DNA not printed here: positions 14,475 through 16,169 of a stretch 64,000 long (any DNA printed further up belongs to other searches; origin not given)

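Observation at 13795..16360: Candidate RRNPP/Rgg-like peptide-signalling module coupled to a c-di-GMP phosphodiesterase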

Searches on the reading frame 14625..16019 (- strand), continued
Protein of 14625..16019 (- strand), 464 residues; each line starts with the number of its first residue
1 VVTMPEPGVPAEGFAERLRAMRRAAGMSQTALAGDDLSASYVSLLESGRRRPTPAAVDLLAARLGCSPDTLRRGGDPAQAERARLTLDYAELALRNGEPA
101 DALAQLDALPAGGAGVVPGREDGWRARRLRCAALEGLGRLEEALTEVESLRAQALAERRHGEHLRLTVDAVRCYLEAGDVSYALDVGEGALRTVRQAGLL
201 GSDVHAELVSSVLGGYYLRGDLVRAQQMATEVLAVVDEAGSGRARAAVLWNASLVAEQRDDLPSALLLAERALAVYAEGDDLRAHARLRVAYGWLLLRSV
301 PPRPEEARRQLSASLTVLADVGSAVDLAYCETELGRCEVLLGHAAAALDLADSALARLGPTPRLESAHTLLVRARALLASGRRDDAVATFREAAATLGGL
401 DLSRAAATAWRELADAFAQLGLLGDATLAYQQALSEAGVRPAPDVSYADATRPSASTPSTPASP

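Call 26: fold_search(model_id=the predicted structure, library=pdb)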
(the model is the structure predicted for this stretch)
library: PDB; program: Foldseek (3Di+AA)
matches with E <= 10: 1601; with E <= 0.001: 216
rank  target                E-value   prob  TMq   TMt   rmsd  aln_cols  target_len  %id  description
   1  5a7d_C                5.6e-07  1.00  0.38  0.49   9.9       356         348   16  Tetrameric assembly of LGN with Inscuteable (released 2016-08-03)
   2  5a7d_H                1.4e-06  1.00  0.37  0.47  10.2       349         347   16  Tetrameric assembly of LGN with Inscuteable (released 2016-08-03)
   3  6hc2_A                1.4e-06  1.00  0.42  0.52  10.9       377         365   14  Crystal structure of NuMA/LGN hetero-hexamers (released 2019-05-29)
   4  5l9u_O                1.4e-06  1.00  0.36  0.25  19.5       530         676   12  Model of human Anaphase-promoting complex/Cyclosome (APC/C-CDH1) with a cross linked Ubiquitin variant-substrate-UBE2C (released 2016-09-14)
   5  6hc2_S                1.5e-06  1.00  0.42  0.52  10.8       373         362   14  Crystal structure of NuMA/LGN hetero-hexamers (released 2019-05-29)
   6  3sf4_A                1.7e-06  1.00  0.39  0.49  10.1       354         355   16  Crystal structure of the complex between the conserved cell polarity proteins Inscuteable and LGN (released 2011-11-23)
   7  1hz4                  1.7e-06  1.00  0.55  0.68   5.8       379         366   17  CRYSTAL STRUCTURE OF TRANSCRIPTION FACTOR MALT DOMAIN III (released 2001-11-28)
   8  5a6c_B                1.9e-06  1.00  0.42  0.51   7.2       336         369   14  Concomitant binding of Afadin to LGN and F-actin directs planar spindle orientation (released 2015-12-30)
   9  6hc2_C                2.0e-06  1.00  0.43  0.52  10.8       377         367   14  Crystal structure of NuMA/LGN hetero-hexamers (released 2019-05-29)
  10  9qhb                  2.4e-06  1.00  0.30  0.47   9.6       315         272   19  Crystal structure of 16-repeat CTPR protein with eliminated coordination sites (released 2025-10-22)
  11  5a7d_G                2.5e-06  1.00  0.37  0.48  10.0       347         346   16  Tetrameric assembly of LGN with Inscuteable (released 2016-08-03)
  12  6hc2_E                2.5e-06  1.00  0.43  0.52  11.0       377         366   14  Crystal structure of NuMA/LGN hetero-hexamers (released 2019-05-29)
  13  8chy                  2.7e-06  1.00  0.28  0.45  10.5       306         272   20  Crystal structure of an 8-repeat consensus TPR superhelix with Zinc. (released 2024-02-21)
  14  8fy4_B                2.7e-06  1.00  0.39  0.34  15.0       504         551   13  Structure of NOT1:NOT10:NOT11 module of the chicken CCR4-NOT complex (released 2023-08-30)
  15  5a7d_D                2.9e-06  1.00  0.37  0.48  10.0       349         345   17  Tetrameric assembly of LGN with Inscuteable (released 2016-08-03)
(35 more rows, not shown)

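Call 28: search_solved_structures(query=A1, max_evalue=10, show_alignments=0)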
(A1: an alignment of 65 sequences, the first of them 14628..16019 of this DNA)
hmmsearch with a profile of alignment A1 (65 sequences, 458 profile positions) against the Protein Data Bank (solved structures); distinct sequences matched with E-value up to 10: 118 (the best 60 are shown).
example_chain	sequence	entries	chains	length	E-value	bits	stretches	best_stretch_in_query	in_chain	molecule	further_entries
9qhb_A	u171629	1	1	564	4.2e-22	82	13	370-431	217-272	Engineered tetratricopeptide repeat protein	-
8bu0_A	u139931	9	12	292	7.3e-16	61.4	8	399-431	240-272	Consensus tetratricopeptide repeat protein | Crystal structure of an 8-repeat consensus TPR superhelix with Zinc. | Monomer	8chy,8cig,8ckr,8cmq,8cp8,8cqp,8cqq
9qhc_A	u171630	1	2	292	3.2e-13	52.7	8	399-431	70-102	Engineered tetratricopeptide repeat protein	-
9gzg_A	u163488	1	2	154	7.1e-12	48.2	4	397-431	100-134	Engineered CTPR protein with glutamic acids for conductivity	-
6b85_J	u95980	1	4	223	4e-11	45.8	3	345-431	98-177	TMHC4_R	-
4y6w_A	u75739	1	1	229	1.9e-09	40.2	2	116-188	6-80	NaB(AB)3ACb - light chain TPR-like repeats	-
8bny_A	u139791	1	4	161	2.4e-09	39.9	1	9-65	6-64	Immunity repressor protein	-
8ch0_A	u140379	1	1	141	3.1e-09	39.5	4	399-431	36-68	Consensus tetratricopeptide repeat protein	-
2fo7_A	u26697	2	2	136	7.1e-09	38.4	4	399-431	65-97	SYNTHETIC CONSENSUS TPR PROTEIN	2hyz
4y6c_A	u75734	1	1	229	3.2e-08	36.2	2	92-188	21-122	ANSERINA PUTATIVE KINESIN LIGHT chain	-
8far_A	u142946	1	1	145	8.9e-08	34.7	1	344-431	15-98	I432-1-CC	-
8cus_A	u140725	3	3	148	9.8e-08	34.6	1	347-431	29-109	I432-1(NaCl) Chain A | I432-1(Imd) Chain A | I432-1-X3 Chain A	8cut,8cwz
1y7y_A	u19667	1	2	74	1.5e-07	34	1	7-69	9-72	C.AhdI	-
8tac_A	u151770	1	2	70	1.7e-07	33.8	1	1-63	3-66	DBP48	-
8fwd_1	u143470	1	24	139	1.8e-07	33.8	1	345-430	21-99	O43-rpxdoc-EK1_B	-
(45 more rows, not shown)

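Call 36: search_protein_families(library=pfam, proteins=[L018:7474-8253:-, L038:4479-5273:-, L048:1625-2404:-, L053:1132-1905:-, L058:1006-1773:-, L058:1777-2526:-, L069:1473-2321:-, L094:170-937:-, L007:3414-4601:-, L039:4512-5300:-], max_evalue=0.01)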
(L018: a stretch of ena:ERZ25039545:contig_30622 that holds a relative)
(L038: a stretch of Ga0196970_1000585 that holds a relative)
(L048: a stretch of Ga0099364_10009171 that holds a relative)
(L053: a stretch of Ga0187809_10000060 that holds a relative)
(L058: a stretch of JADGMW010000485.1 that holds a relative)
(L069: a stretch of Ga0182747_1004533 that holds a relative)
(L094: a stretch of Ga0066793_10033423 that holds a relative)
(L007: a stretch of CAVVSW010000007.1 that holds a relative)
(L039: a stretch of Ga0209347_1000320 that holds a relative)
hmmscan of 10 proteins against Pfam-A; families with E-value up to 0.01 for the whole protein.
L018:7474-8253:- (260 aa): 1 family
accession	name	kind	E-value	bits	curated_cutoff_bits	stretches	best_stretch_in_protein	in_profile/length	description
PF00563.25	EAL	-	9.8e-17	61.5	31.3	1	119-228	114-236/236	EAL domain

L038:4479-5273:- (265 aa): 1 family
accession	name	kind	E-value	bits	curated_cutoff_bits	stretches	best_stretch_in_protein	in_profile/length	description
PF00563.25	EAL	-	5.4e-18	65.7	31.3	1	120-229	114-236/236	EAL domain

L048:1625-2404:- (260 aa): 1 family
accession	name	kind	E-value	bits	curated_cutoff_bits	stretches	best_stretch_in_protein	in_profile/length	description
PF00563.25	EAL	-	1.3e-10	41.5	31.3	1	137-246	113-235/236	EAL domain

L053:1132-1905:- (258 aa): 1 family
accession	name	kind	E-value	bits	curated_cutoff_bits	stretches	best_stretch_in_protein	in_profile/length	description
PF00563.25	EAL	-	4.2e-10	39.8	31.3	1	148-254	115-234/236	EAL domain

L058:1006-1773:- (256 aa): 1 family
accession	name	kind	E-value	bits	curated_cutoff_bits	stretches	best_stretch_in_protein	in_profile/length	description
PF00563.25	EAL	-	4e-14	53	31.3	1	130-239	112-234/236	EAL domain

L058:1777-2526:- (250 aa): 1 family
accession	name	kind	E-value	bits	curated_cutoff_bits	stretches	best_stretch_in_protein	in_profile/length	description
PF00563.25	EAL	-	1.3e-10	41.5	31.3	1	126-234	114-235/236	EAL domain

L069:1473-2321:- (283 aa): 1 family
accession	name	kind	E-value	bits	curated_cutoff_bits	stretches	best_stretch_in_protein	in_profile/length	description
PF00563.25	EAL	-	1.2e-13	51.4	31.3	1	151-259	114-235/236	EAL domain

L094:170-937:- (256 aa): 1 family
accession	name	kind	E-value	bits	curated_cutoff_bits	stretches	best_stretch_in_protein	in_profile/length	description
PF00563.25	EAL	-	2e-11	44.1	31.3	1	132-239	114-234/236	EAL domain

L007:3414-4601:- (396 aa): 2 families
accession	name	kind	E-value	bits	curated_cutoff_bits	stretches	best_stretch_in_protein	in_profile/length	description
PF00563.25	EAL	-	1.3e-43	149.5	31.3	1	17-238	5-236/236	EAL domain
PF00571.33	CBS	-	0.0038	18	24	0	335-382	13-56/57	CBS domain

L039:4512-5300:- (263 aa): 1 family
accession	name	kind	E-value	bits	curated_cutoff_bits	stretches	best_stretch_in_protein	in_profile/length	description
PF00563.25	EAL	-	1.4e-14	54.5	31.3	1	119-226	113-233/236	EAL domain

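Call 46: search_protein_families(library=pfam, proteins=[L002:6394-8250:-, L002:3228-4274:+, L004:6603-7922:-, L004:3531-4514:+, L009:3094-4605:-, L009:6428-7171:-, L011:6367-7512:-, L014:6406-7659:-, L014:2732-4180:+, L088:4452-5729:-], max_evalue=0.0001)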
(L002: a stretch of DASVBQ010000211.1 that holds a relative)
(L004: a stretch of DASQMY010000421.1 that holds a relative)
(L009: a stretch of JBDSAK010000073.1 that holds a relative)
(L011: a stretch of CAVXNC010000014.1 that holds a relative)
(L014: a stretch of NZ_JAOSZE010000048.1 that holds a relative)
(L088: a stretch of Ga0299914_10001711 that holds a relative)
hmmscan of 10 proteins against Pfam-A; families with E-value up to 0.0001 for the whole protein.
L002:6394-8250:- (618 aa): 2 families
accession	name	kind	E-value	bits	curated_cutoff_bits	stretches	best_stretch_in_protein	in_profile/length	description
PF00270.35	DEAD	-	4e-46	157.2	26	1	113-286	2-162/167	DEAD/DEAH box helicase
PF00271.37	Helicase_C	-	1.6e-32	112.5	23.5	1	328-437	1-110/110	Helicase conserved C-terminal domain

L002:3228-4274:+ (348 aa): 7 families
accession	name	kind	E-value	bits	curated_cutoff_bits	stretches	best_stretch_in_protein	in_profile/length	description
PF13614.12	AAA_31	-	8.5e-56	189.1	27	1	102-275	2-176/177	AAA domain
PF01656.29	CbiA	-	8.5e-27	94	25.4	1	104-325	1-124/125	CobQ/CobB/MinD/ParA nucleotide binding domain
PF06564.18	CBP_BcsQ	-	7.7e-11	42.4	21.3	1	104-256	4-155/234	Cellulose biosynthesis protein BcsQ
PF09140.17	MipZ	-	3.9e-09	36.6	20.7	1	103-250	2-133/262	ATPase MipZ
PF00142.24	Fer4_NifH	-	1.5e-07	31.6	25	0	109-143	7-41/271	4Fe-4S iron sulfur cluster binding proteins, NifH/frxC family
PF10609.15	ParA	-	2.9e-07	30.6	27.1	1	100-141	2-43/246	NUBPL iron-transfer P-loop NTPase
PF02374.21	ArsA_ATPase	-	2.5e-06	27.4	24.3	1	109-227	8-135/305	Anion-transporting ATPase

L004:6603-7922:- (439 aa): 2 families
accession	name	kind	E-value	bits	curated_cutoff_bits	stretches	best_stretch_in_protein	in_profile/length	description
PF00932.25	LTD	-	1.5e-13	51.5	34.3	1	163-263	10-103/109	Lamin Tail Domain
PF01551.29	Peptidase_M23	-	3.2e-13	50.1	28.7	1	288-386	5-88/96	Peptidase family M23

L004:3531-4514:+ (327 aa): 1 family
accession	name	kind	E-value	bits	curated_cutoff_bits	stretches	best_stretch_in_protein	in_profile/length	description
PF00892.27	EamA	-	2.6e-32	112.4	28.2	2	175-305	5-134/135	EamA-like transporter family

L009:3094-4605:- (503 aa): 4 families
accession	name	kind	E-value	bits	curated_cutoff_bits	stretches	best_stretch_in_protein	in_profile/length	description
PF00534.26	Glycos_transf_1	-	3.9e-28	98.6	26.4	1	311-469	15-171/172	Glycosyl transferases group 1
PF13692.12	Glyco_trans_1_4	-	1.5e-27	97.1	27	1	312-453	2-139/142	Glycosyl transferases group 1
PF13439.12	Glyco_transf_4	-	6.6e-13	49.5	28.5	1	144-266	50-169/170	Glycosyltransferase Family 4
PF20706.3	GT4-conflict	-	2.5e-07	30.5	26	1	311-483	197-384/385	Family 4 Glycosyltransferase in conflict systems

L009:6428-7171:- (247 aa): 3 families
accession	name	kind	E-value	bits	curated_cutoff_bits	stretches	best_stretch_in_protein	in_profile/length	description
PF18029.7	Glyoxalase_6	-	2.7e-54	182.8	23.6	2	15-123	2-106/106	Glyoxalase-like domain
PF00903.31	Glyoxalase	-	8.8e-10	39.5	20.6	0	20-122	10-121/121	Glyoxalase/Bleomycin resistance protein/Dioxygenase superfamily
PF21701.3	GLOD4_C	-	1.3e-05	25.6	27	0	223-243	37-57/66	Glyoxalasedomain-containing protein 4-like, C-terminal domain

L011:6367-7512:- (381 aa): 1 family
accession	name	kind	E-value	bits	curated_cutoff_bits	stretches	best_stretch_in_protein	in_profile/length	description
PF03631.20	Virul_fac_BrkB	-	3.7e-12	46.9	33.7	1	102-317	17-255/259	Virulence factor BrkB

L014:6406-7659:- (417 aa): 1 family
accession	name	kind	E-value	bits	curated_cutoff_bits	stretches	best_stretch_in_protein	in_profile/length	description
PF13546.12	DDE_5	-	2e-49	169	27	1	33-258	3-229/272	DDE superfamily endonuclease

L014:2732-4180:+ (482 aa): 4 families
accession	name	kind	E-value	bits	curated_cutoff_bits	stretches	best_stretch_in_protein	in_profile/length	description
PF00483.29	NTP_transferase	-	2.3e-23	83.5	21.2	1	36-291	2-240/245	Nucleotidyl transferase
PF12804.13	NTP_transf_3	-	6.4e-08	33.4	27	1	39-180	4-126/160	MobA-like NTP transferase domain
PF00132.30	Hexapep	-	9e-08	31.9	27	0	340-361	14-35/36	Bacterial transferase hexapeptide (six repeats)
PF25084.1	LbH_EIF2B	-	5.5e-06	26.8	54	1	341-407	17-83/105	EIF2B subunit epsilon LbH domain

L088:4452-5729:- (425 aa): 1 family
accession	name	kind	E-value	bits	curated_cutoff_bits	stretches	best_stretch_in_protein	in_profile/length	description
PF00892.27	EamA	-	9.6e-28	97.6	28.2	2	264-402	2-134/135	EamA-like transporter family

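Call 47: search_protein_families(library=pfam, proteins=[L092:4447-5427:-, L092:1464-2672:+, L097:4433-5425:-, L097:1542-2687:+, L040:1923-2921:+, L040:5285-6304:-, L049:4934-5722:-, L049:1252-2304:+, L068:1984-2886:-, L084:2196-2960:+], max_evalue=0.0001)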
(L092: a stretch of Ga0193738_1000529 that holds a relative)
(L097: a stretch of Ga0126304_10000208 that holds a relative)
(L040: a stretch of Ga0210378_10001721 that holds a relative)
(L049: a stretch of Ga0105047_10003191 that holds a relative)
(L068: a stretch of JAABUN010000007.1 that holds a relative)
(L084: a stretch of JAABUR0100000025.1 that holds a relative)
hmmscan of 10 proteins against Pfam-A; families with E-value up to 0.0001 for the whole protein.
L092:4447-5427:- (326 aa): 1 family
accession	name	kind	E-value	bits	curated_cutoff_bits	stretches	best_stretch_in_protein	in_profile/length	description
PF00892.27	EamA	-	2.5e-30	105.9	28.2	2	162-300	2-134/135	EamA-like transporter family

L092:1464-2672:+ (402 aa): 1 family
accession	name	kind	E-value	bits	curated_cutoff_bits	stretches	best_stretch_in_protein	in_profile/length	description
PF00155.27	Aminotran_1_2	-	6.9e-51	174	19.7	1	72-382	3-348/361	Aminotransferase class I and II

L097:4433-5425:- (330 aa): 1 family
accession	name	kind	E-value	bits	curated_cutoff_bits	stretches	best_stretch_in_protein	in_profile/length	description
PF00892.27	EamA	-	1.6e-33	116.3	28.2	2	167-305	2-134/135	EamA-like transporter family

L097:1542-2687:+ (381 aa): 2 families
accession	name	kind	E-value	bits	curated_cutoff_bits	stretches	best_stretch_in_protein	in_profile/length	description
PF00155.27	Aminotran_1_2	-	6.1e-57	193.9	19.7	1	54-362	5-348/361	Aminotransferase class I and II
PF00266.25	Aminotran_5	-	1.7e-05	24.4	21.5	1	119-213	81-177/371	Aminotransferase class-V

L040:1923-2921:+ (332 aa): 5 families
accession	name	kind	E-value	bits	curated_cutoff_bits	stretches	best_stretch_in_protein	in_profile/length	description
PF01370.27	Epimerase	-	1.5e-27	97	20.9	1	29-259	3-240/240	NAD dependent epimerase/dehydratase family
PF04321.23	RmlD_sub_bind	-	1.3e-15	57.7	27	1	33-198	10-157/287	RmlD substrate binding domain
PF16363.11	GDP_Man_Dehyd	-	2.8e-13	50.5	27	1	33-285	7-275/332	GDP-mannose 4,6 dehydratase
PF01073.25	3Beta_HSD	-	2.4e-07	30.5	22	1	31-199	5-188/280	3-beta hydroxysteroid dehydrogenase/isomerase family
PF02719.21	Polysacc_synt_2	-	4.2e-07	29.9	20.2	1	68-138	57-128/293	Polysaccharide biosynthesis protein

L040:5285-6304:- (339 aa): 1 family
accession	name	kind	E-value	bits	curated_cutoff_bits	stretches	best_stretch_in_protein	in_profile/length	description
PF01569.27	PAP2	-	3e-11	43.6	27.2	1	220-332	2-122/130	PAP2 superfamily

L049:4934-5722:- (262 aa): 1 family
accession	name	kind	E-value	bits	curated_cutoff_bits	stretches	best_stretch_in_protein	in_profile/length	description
PF02452.23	PemK_toxin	-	3.2e-10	40.6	23.1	1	156-259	2-107/109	PemK-like, MazF-like toxin of type II toxin-antitoxin system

L049:1252-2304:+ (350 aa): 2 families
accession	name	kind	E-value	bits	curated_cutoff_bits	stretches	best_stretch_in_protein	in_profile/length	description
PF21694.2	DNA_pol3_delta_C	-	1e-09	38.9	27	1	231-343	4-120/121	DNA polymerase III delta subunit, C-terminal domain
PF12169.13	DNA_pol3_gamma3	-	9.7e-05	22.6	24.4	0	228-346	15-129/143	DNA polymerase III subunits gamma and tau domain III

L068:1984-2886:- (300 aa): 1 family
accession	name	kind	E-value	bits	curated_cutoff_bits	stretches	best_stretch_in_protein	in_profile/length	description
PF01872.23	RibD_C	-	7.7e-18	65.5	24.1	1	124-284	3-179/197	RibD C-terminal domain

L084:2196-2960:+ (254 aa): 1 family
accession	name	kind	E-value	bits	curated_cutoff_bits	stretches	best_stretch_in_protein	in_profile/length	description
PF01548.23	DEDD_Tnp_IS110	-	3.8e-15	56.4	29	1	64-165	2-107/155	Transposase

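Call 58: find_encoding_contigs(protein=P0121, flank=1000, max_places=10)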
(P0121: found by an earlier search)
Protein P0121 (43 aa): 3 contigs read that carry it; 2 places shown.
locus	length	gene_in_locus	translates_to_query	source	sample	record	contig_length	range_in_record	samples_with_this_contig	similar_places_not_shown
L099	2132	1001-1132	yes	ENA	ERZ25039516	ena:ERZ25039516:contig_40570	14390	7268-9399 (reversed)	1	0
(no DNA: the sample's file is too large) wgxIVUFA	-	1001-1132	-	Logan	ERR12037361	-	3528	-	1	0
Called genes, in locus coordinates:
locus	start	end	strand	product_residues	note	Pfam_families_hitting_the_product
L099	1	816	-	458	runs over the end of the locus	PF13432:TPR_16 (faint), PF17874:TPR_MalT (weak)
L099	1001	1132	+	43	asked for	-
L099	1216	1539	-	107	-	-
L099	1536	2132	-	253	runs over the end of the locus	PF00142:Fer4_NifH (weak), PF01656:CbiA, PF02374:ArsA_ATPase (faint), PF06564:CBP_BcsQ, PF09140:MipZ (faint), PF10609:ParA (weak), PF13614:AAA_31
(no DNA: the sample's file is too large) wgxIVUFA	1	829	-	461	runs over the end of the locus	PF01381:HTH_3, PF13560:HTH_31, PF13424:TPR_12 (faint), PF17874:TPR_MalT (weak)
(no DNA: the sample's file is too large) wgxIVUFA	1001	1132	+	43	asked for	-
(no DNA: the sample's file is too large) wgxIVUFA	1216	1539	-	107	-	-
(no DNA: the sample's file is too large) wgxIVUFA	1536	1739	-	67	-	?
